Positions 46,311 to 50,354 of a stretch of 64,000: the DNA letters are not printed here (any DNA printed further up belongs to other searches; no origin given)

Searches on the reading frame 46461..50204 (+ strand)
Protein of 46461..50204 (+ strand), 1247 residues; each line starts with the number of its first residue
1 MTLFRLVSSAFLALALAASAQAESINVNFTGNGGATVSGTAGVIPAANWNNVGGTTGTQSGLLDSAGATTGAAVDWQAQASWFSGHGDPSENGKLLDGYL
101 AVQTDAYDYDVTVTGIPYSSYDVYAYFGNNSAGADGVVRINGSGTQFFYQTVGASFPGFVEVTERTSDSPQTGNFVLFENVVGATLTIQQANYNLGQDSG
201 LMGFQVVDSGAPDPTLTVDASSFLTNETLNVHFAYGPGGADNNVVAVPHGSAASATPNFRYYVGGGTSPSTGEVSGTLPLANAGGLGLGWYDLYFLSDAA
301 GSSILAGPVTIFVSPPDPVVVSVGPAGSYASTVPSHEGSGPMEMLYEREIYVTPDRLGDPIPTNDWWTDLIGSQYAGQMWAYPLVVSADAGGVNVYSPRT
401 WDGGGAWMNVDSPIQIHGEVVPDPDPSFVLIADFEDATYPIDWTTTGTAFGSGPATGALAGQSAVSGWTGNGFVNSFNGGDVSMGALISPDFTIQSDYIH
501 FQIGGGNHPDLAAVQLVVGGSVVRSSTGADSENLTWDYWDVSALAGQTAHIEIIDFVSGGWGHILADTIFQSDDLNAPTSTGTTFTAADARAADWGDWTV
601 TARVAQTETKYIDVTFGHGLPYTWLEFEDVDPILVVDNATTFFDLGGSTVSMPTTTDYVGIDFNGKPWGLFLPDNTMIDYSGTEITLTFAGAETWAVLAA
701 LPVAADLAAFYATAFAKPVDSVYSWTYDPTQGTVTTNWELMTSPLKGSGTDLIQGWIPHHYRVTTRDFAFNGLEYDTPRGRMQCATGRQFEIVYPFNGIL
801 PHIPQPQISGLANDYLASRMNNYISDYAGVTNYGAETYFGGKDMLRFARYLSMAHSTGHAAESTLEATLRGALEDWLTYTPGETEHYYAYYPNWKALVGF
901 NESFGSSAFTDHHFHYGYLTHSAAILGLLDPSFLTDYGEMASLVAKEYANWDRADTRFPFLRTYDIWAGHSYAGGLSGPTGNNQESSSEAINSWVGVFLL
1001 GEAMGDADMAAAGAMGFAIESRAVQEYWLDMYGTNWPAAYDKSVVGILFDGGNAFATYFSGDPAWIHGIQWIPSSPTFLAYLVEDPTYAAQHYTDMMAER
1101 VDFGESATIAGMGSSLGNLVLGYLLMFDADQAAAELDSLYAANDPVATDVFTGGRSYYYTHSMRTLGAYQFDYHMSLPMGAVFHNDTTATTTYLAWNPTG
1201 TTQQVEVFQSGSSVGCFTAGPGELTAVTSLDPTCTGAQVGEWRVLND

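Call 19: search_protein_families(library=pfam, proteins=[window:46461-50204:+], max_evalue=0.001)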
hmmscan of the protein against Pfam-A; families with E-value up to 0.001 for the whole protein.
window:46461-50204:+ (1247 aa): 1 family
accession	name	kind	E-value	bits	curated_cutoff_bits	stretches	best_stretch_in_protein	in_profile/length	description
PF17652.7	Glyco_hydro81C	-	1.4e-52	179.6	25.6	1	835-1102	29-303/349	Glycosyl hydrolase family 81 C-terminal domain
